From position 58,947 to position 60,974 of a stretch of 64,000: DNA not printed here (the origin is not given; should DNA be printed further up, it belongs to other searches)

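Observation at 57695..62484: GH1 glycosidase co-transcribed with two large GT-C membrane proteins including a TMTC-like TPR O-mannosyltransferase-type enzyme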

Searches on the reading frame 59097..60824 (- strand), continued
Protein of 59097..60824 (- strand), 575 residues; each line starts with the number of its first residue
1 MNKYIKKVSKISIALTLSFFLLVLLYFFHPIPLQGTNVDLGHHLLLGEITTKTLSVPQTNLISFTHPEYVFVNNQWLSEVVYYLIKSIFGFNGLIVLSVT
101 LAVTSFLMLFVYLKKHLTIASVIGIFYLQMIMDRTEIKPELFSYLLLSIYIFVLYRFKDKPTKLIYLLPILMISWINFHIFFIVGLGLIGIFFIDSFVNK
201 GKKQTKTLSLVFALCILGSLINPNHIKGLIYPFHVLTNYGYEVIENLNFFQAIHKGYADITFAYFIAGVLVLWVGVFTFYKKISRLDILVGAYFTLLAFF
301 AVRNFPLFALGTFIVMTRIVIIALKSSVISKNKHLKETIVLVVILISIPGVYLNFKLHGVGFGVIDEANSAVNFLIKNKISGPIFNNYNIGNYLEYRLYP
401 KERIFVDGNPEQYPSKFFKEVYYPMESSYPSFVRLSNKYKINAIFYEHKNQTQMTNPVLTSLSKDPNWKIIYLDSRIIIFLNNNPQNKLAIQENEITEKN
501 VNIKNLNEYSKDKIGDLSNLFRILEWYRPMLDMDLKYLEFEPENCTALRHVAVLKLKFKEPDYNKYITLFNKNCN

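Call 50: find_related_loci(query=A3, collection=genome_contigs, flank=7000)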
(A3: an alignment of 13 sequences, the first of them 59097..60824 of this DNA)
Query A3 (575 aa) in genome_contigs; peptide patterns used: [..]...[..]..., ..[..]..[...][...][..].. (x = any residue, [..] = any of these).
128 stretches matched a pattern; 37 encode a relative of the query (tblastn E <= 1e-3); 36 distinct loci.
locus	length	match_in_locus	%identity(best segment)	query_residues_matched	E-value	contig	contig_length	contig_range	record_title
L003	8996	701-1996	54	29-452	7e-143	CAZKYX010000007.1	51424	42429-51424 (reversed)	MAG TPA_asm: uncultured Gammaproteobacteria bacterium isolate SRP286056_co1_17 genome assembly, contig: NODE_639_length_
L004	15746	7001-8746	41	2-575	8e-135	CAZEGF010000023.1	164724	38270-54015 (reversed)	MAG TPA_asm: uncultured Gammaproteobacteria bacterium isolate SRP135725_co2_582 genome assembly, contig: k141_448336, wh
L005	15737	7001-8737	42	5-575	3e-132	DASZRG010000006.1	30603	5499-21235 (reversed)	MAG TPA_asm: Patescibacteria group bacterium isolate SMAG_U6018 k141_355532, whole genome shotgun sequence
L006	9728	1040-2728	42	21-575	5e-130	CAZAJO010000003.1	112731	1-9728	MAG TPA_asm: uncultured Gammaproteobacteria bacterium isolate SRP342105_co1_429 genome assembly, contig: NODE_203_length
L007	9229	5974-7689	39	4-574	4e-123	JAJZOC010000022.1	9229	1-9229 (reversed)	MAG: bacterium isolate MAS4.bin4 NODE_9379_length_9229_cov_2.344759, whole genome shotgun sequence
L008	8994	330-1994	42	21-574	3e-137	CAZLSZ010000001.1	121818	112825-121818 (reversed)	MAG TPA_asm: uncultured Gammaproteobacteria bacterium isolate SRP170004_co1_21 genome assembly, contig: NODE_152_length_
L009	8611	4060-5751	37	11-574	3e-119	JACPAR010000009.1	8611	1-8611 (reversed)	MAG: Candidatus Levyibacteriota bacterium isolate NC_groundwater_236_Ag_S-0.2um_36_14 S5_GD2017_2_S2_scaffold_6349, whol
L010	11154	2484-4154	37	8-575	1e-116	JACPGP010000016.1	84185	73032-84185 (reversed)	MAG: Candidatus Levyibacteriota bacterium isolate NC_groundwater_391_Ag_B-0.1um_40_33 GD18-4_B1_scaffold_390764, whole g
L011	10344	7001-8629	36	13-575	8e-115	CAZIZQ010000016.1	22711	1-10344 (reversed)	MAG TPA_asm: uncultured Gammaproteobacteria bacterium isolate binchicken_co251_1011 genome assembly, contig: NODE_3101_l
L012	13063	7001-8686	37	18-575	2e-114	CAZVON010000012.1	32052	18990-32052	MAG TPA_asm: uncultured Gammaproteobacteria bacterium isolate SRP269290_co3_805 genome assembly, contig: NODE_1215_lengt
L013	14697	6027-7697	37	5-553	8e-113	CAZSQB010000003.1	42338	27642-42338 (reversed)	MAG TPA_asm: uncultured Gammaproteobacteria bacterium isolate SRP269290_co3_983 genome assembly, contig: NODE_731_length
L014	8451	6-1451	39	98-572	8e-109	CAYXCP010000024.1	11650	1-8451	MAG TPA_asm: uncultured Gammaproteobacteria bacterium isolate SRP278252_co1_241 genome assembly, contig: NODE_9909_lengt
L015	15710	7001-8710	36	11-574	4e-108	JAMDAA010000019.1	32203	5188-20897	MAG: Patescibacteria group bacterium isolate FK_Sedi_B_Bin.274 NODE_4128_length_32203_cov_16.169, whole genome shotgun s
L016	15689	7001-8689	42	21-575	2e-133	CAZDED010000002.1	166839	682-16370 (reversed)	MAG TPA_asm: uncultured Gammaproteobacteria bacterium isolate SRP278252_co2_138 genome assembly, contig: NODE_100_length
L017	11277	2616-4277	36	27-575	8e-104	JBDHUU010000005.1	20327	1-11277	MAG: Candidatus Levyibacteriota bacterium isolate AS-MESO-3CA.208 NODE_11414_length_20327_cov_3.335160, whole genome sho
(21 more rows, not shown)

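Call 59: search_protein_families(library=pfam, alignment_id=A1, max_evalue=1)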
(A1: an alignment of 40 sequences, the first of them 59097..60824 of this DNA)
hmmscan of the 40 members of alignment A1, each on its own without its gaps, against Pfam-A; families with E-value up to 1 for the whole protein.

A. member 1, window:59097-60824:- (575 aa): 0 families

B. families by the number of members that match (of 40 scanned): 17 families
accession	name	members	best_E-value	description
PF13431.12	TPR_17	4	0.0018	Tetratricopeptide repeat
PF17439.7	DUF5418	1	0.00082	Family of unknown function (DUF5418)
PF13181.12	TPR_8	1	0.00088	Tetratricopeptide repeat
PF05857.17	TraX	1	0.0022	TraX protein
PF04911.17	ATP-synt_J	1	0.0086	ATP synthase j chain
PF11992.13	TgpA_N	1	0.015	TgpA N-terminal domain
PF00151.25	Lipase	1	0.019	Lipase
PF18732.6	HEPN_AbiA_CTD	1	0.054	HEPN like, Abia C-terminal domain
PF10711.15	DUF2513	1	0.059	Hypothetical protein (DUF2513)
PF20303.3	YLATT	1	0.099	YEATS-Like-Associating Three TM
PF20512.3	PMI_typeI_hel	1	0.16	Phosphomannose isomerase type I, helical insertion domain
PF14784.11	ECSIT_C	1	0.16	C-terminal domain of the ECSIT protein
PF00515.34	TPR_1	1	0.24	Tetratricopeptide repeat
PF17918.6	TetR_C_15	1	0.25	Tetracyclin repressor-like, C-terminal domain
PF24334.1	DUF7502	1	0.27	Family of unknown function (DUF7502)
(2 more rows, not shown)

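Call 61: find_encoding_contigs(protein=P0132, flank=6000, max_places=1)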
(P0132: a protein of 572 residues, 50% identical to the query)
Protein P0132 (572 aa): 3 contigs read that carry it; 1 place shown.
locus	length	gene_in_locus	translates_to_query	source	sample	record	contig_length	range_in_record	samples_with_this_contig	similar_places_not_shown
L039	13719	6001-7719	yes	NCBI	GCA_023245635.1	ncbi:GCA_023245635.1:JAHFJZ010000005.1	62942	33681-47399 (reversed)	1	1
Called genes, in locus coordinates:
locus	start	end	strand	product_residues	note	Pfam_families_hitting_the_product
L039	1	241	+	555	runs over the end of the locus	PF06418:CTP_synth_N, PF00117:GATase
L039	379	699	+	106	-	PF01245:Ribosomal_L19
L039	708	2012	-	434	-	PF14397:ATPgrasp_ST, PF02655:ATP-grasp_3 (faint), PF08443:RimK (faint), PF05618:RimB-like (faint)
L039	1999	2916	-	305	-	PF14402:7TM_transglut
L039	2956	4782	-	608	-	PF00009:GTP_EFTU, PF03144:GTP_EFTU_D2, PF22042:EF-G_D2, PF14492:EFG_III (faint), PF00679:EFG_C, PF21018:BipA_C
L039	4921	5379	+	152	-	PF03449:GreA_GreB_N, PF01272:GreA_GreB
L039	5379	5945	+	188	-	-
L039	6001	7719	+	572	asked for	-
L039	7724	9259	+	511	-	-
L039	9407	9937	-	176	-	PF05552:MS_channel_1st_1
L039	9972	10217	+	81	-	-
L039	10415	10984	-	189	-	-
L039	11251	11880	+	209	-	PF00406:ADK, PF13207:AAA_17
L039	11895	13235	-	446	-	PF00753:Lactamase_B, PF12706:Lactamase_B_2, PF16661:Lactamase_B_6, PF10996:Beta-Casp, PF07521:RMMBL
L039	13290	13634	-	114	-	-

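Call 62: find_encoding_contigs(protein=P0220, flank=6000, max_places=1)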
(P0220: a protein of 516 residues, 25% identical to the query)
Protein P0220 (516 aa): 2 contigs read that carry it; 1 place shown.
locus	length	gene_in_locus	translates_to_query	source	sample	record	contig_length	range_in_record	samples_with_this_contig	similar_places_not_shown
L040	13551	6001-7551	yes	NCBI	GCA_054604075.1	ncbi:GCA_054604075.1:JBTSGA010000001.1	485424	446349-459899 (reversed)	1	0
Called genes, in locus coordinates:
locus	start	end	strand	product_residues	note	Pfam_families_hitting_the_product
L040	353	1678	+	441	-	PF00152:tRNA-synt_2 (faint), PF13393:tRNA-synt_His, PF00587:tRNA-synt_2b (weak), PF03129:HGTP_anticodon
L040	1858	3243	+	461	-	PF25145:NfeD1b_N, PF24961:NfeD_membrane, PF01957:NfeD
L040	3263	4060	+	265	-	PF01145:Band_7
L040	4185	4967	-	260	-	PF00535:Glycos_transf_2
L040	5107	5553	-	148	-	PF13462:Thioredoxin_4, PF01323:DSBA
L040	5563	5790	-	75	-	-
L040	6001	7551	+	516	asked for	-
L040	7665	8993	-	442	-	PF02133:Transp_cyt_pur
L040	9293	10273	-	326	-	PF02779:Transket_pyr, PF02780:Transketolase_C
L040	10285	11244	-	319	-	PF00676:E1_dh, PF02775:TPP_enzyme_C (weak)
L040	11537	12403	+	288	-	PF00929:RNase_T, PF13280:WYL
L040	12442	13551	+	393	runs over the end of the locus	PF04015:DUF362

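Call 63: find_encoding_contigs(protein=P0156, flank=6000, max_places=1)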
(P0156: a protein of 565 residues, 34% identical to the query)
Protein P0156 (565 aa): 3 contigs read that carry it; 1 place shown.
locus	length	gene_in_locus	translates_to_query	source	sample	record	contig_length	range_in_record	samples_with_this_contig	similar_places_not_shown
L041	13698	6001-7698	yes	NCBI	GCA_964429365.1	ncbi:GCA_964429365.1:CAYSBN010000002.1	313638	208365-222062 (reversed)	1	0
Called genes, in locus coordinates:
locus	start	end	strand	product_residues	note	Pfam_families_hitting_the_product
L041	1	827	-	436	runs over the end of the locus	PF00709:Adenylsucc_synt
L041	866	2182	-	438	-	-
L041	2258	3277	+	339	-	PF00962:A_deaminase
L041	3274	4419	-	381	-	PF00478:IMPDH, PF03060:NMO, PF01070:FMN_dh (weak)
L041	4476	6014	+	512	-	PF05362:Lon_C (weak), PF13541:ChlI, PF00493:MCM (faint), PF05496:RuvB_N (faint), PF00158:Sigma54_activat (faint), PF01078:Mg_chelatase, PF07728:AAA_5, PF13335:Mg_chelatase_C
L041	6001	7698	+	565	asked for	-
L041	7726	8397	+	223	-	PF13483:Lactamase_B_3, PF12706:Lactamase_B_2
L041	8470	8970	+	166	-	-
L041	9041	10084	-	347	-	PF05496:RuvB_N, PF13191:AAA_16 (faint), PF00004:AAA, PF07728:AAA_5, PF13173:AAA_14 (faint), PF17864:AAA_lid_4, PF05491:WHD_RuvB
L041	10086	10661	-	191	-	PF01330:RuvA_N, PF14520:HHH_5, PF07499:RuvA_C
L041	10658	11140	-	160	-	PF02075:RuvC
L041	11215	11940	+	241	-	PF01386:Ribosomal_L25p, PF14693:Ribosomal_TL5_C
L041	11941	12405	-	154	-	PF00515:TPR_1 (weak), PF07719:TPR_2 (weak), PF13181:TPR_8 (weak), PF14853:Fis1_TPR_C (faint)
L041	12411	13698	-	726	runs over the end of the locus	PF00133:tRNA-synt_1, PF09334:tRNA-synt_1g, PF00133:tRNA-synt_1, PF09334:tRNA-synt_1g (weak), PF08264:Anticodon_1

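Call 64: find_encoding_contigs(protein=P0126, flank=6000, max_places=1)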
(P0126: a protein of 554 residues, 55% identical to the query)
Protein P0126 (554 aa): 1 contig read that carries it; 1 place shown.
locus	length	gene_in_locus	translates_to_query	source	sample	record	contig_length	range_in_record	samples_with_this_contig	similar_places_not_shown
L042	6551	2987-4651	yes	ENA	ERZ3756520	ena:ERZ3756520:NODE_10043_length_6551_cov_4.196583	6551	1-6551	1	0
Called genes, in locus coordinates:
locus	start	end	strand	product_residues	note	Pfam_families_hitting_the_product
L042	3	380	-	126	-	?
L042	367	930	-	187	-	PF02417:Chromate_transp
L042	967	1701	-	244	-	-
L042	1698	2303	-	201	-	PF03458:Gly_transporter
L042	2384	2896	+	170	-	PF00080:Sod_Cu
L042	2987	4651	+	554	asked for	-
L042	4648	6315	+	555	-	PF13424:TPR_12 (faint), PF07719:TPR_2 (faint), PF12895:ANAPC3 (weak), PF13371:TPR_9 (faint), PF14559:TPR_19 (faint), PF13428:TPR_14 (faint), PF13432:TPR_16 (weak)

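Call 65: find_encoding_contigs(protein=P0123, flank=6000, max_places=1)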
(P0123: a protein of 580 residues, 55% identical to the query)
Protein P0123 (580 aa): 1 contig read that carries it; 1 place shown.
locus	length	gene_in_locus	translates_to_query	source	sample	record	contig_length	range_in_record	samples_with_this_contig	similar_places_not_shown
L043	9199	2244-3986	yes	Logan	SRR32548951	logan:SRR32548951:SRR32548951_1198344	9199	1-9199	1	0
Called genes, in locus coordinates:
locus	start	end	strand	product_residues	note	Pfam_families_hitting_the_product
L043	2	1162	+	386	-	?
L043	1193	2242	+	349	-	-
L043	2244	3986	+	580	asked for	-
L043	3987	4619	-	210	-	PF00702:Hydrolase, PF13419:HAD_2, PF12710:HAD (weak)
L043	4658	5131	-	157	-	PF00565:SNase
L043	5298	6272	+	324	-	-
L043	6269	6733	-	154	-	PF03449:GreA_GreB_N, PF01272:GreA_GreB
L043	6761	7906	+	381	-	PF00561:Abhydrolase_1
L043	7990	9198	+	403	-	?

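Call 66: find_encoding_contigs(protein=P0129, flank=6000, max_places=1)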
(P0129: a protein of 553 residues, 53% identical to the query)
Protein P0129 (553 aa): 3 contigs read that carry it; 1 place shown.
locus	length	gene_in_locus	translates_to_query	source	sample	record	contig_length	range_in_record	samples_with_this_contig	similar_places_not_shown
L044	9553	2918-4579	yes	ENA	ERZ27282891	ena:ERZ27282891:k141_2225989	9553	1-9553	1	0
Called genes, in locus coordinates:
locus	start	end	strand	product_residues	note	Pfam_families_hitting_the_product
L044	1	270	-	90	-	?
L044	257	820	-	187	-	PF02417:Chromate_transp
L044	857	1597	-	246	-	-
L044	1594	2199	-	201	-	PF03458:Gly_transporter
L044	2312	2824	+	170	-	PF00080:Sod_Cu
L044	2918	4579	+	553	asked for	-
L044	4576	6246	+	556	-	PF07719:TPR_2 (faint), PF13428:TPR_14 (faint), PF13181:TPR_8 (faint), PF13432:TPR_16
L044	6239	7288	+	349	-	PF06224:AlkZ-like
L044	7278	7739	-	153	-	-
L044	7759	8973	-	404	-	PF12704:MacB_PCD, PF02687:FtsX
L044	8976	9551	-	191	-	?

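Call 81: find_homologous_proteins(query=A4, max_evalue=0.00001)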
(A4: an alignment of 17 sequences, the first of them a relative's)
Query A4 (17 sequences) (516 aa, profile of the alignment): 621 proteins with E <= 0.00001 among 8000 candidates; the best 120 are listed.
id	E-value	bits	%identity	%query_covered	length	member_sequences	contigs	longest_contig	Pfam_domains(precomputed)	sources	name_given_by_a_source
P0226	1.8e-197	675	38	96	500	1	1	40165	-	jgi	jgi:hypothetical protein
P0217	3.1e-194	664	36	96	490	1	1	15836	-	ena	-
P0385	6.7e-194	663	35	96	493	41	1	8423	-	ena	-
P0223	9.0e-194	663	35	96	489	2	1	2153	-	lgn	-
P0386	1.4e-193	662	36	95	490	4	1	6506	-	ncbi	-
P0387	7.0e-193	660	35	96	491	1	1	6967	-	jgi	jgi:hypothetical protein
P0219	2.3e-191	655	36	96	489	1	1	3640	-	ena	-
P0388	6.6e-188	643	34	95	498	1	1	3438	-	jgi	jgi:hypothetical protein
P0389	2.0e-186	639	36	95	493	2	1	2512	-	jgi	jgi:hypothetical protein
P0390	1.7e-184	632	35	96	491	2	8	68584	-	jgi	jgi:hypothetical protein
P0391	8.1e-184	630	34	96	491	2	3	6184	-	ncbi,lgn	-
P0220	4.1e-174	598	100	100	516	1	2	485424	-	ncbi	ncbi:MAG: hypothetical protein ACYC3S_02065 [Chloroflexota bacterium]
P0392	6.9e-172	591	37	95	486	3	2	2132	-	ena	-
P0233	1.7e-168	579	40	94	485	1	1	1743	-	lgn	-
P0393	2.1e-167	576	39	91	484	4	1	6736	-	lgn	-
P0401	7.0e-162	558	34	99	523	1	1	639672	-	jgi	jgi:hypothetical protein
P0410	1.0e-159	550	38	94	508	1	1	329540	-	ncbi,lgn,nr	ncbi:MAG TPA: hypothetical protein VNK82_03095 [Terriglobales bacterium]|nr:hypothetical protein [Te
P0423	3.6e-158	545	37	96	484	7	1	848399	-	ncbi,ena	-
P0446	6.9e-155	535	36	95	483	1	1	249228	-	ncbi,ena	-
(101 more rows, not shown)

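Call 82: find_encoding_contigs(protein=P0410, flank=5000, max_places=1)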
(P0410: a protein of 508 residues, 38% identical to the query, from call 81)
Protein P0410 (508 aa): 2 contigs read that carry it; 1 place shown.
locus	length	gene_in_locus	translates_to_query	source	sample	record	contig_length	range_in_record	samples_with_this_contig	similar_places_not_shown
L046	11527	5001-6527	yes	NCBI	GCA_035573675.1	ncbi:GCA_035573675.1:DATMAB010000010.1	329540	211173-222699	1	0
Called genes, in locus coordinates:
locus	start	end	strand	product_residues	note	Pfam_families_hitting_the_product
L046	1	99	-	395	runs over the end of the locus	PF15902:Sortilin-Vps10 (faint), PF02012:BNR (faint)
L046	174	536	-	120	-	PF07237:DUF1428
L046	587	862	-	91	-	PF22278:DUF6958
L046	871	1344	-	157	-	PF06983:3-dmu-9_3-mt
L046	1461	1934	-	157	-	PF15956:DUF4760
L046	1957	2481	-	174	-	PF01638:HxlR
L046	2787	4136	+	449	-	PF00158:Sigma54_activat, PF14532:Sigma54_activ_2, PF00004:AAA (weak), PF07728:AAA_5, PF25601:AAA_lid_14, PF02954:HTH_8 (faint)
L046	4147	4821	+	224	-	PF04191:PEMT, PF04140:ICMT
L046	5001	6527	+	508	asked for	-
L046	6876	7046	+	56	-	-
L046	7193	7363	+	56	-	-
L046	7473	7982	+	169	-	PF01478:Peptidase_A24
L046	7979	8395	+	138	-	PF07811:TadE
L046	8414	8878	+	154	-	PF07811:TadE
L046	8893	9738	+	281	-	PF08666:SAF, PF13144:ChapFlgA (weak), PF16976:RcpC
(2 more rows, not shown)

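Call 83: find_encoding_contigs(protein=P0423, flank=5000, max_places=1)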
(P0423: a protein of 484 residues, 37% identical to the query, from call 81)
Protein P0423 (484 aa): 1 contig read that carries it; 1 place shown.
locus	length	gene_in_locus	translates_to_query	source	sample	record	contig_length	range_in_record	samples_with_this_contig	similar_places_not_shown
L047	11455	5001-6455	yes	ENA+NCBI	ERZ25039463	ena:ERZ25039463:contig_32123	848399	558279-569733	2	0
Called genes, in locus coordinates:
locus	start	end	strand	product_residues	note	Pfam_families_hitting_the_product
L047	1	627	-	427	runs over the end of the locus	PF09594:GT87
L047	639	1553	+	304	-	-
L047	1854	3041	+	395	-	PF09594:GT87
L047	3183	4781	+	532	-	-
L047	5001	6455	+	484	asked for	-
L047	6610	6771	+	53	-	-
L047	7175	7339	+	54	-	-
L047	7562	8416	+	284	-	PF08666:SAF, PF16976:RcpC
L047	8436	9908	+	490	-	PF13629:T2SS-T3SS_pil_N, PF00263:Secretin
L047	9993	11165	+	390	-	PF01656:CbiA (weak), PF06564:CBP_BcsQ (weak), PF10609:ParA (weak), PF13614:AAA_31 (weak)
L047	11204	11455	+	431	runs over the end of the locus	PF00437:T2SSE, PF27713:UCP018868 (faint)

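Call 84: find_encoding_contigs(protein=P0401, flank=5000, max_places=1)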
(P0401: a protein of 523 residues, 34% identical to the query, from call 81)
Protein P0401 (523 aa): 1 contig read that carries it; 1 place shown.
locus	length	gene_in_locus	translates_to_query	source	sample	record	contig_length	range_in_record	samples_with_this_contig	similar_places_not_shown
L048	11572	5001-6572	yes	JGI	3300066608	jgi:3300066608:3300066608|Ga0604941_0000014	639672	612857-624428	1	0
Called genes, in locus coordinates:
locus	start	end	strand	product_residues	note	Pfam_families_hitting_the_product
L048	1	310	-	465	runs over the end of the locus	PF02878:PGM_PMM_I, PF02879:PGM_PMM_II, PF02880:PGM_PMM_III, PF00408:PGM_PMM_IV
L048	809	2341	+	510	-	PF00158:Sigma54_activat, PF14532:Sigma54_activ_2, PF07728:AAA_5, PF25601:AAA_lid_14, PF02954:HTH_8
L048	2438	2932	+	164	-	PF02163:Peptidase_M50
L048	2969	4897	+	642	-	-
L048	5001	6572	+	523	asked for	-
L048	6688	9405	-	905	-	-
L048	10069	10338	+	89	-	-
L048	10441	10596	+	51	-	PF04964:Flp_Fap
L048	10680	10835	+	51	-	PF04964:Flp_Fap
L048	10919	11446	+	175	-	PF01478:Peptidase_A24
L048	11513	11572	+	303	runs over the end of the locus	PF08666:SAF, PF16976:RcpC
